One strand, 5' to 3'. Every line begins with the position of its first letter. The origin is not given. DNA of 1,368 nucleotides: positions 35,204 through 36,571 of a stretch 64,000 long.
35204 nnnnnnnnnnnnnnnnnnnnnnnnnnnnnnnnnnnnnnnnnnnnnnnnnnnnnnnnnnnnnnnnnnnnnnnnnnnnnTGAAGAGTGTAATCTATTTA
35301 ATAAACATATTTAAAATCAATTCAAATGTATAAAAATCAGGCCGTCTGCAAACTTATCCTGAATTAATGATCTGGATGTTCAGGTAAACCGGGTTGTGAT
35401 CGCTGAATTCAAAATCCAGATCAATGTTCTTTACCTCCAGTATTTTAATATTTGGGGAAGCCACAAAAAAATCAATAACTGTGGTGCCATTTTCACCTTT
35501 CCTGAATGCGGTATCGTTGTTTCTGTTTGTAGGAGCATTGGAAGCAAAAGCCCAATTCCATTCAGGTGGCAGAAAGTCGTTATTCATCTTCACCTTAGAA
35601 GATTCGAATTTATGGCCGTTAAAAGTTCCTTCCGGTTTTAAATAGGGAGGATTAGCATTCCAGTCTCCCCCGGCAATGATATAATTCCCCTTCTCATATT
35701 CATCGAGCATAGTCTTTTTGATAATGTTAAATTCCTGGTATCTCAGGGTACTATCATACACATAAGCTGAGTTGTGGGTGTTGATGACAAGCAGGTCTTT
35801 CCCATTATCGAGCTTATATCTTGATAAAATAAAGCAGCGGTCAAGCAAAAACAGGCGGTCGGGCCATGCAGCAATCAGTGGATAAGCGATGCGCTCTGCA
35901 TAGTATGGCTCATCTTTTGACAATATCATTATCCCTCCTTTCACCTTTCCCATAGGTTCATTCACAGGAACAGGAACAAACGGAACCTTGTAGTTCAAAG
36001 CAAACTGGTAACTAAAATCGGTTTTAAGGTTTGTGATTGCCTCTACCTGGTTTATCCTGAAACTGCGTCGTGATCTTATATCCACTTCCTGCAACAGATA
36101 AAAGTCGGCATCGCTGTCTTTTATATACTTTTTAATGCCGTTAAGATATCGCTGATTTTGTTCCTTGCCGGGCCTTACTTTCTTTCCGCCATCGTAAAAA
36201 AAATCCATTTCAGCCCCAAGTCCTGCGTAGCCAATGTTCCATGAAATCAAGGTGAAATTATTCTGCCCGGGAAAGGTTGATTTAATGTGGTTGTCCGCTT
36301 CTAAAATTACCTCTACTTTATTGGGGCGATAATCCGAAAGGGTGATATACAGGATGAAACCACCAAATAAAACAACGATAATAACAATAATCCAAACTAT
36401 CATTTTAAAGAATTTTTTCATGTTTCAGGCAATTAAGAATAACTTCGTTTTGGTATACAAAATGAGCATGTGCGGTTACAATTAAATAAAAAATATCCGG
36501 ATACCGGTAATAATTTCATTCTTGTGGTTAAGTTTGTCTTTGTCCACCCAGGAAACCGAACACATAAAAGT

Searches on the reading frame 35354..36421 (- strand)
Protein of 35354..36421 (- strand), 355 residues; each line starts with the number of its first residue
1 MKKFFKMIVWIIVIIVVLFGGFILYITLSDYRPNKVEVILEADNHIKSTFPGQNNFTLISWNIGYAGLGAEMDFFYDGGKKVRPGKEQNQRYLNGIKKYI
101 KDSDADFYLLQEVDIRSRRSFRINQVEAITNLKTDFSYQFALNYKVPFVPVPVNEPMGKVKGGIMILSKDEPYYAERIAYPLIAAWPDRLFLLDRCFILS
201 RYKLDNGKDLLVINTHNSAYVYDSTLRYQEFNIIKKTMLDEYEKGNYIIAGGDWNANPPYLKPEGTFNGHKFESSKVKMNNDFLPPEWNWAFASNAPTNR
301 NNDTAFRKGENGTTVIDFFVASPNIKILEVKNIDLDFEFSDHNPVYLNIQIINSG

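Call 66: search_protein_families(library=pfam, proteins=[window:35354-36421:-], max_evalue=0.00001)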
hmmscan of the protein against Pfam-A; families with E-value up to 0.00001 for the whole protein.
window:35354-36421:- (355 aa): 1 family
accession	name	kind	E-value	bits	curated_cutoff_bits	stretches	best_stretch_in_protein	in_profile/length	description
PF03372.29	Exo_endo_phos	-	7.4e-12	45.9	24.5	1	59-342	1-225/225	Endonuclease/Exonuclease/phosphatase family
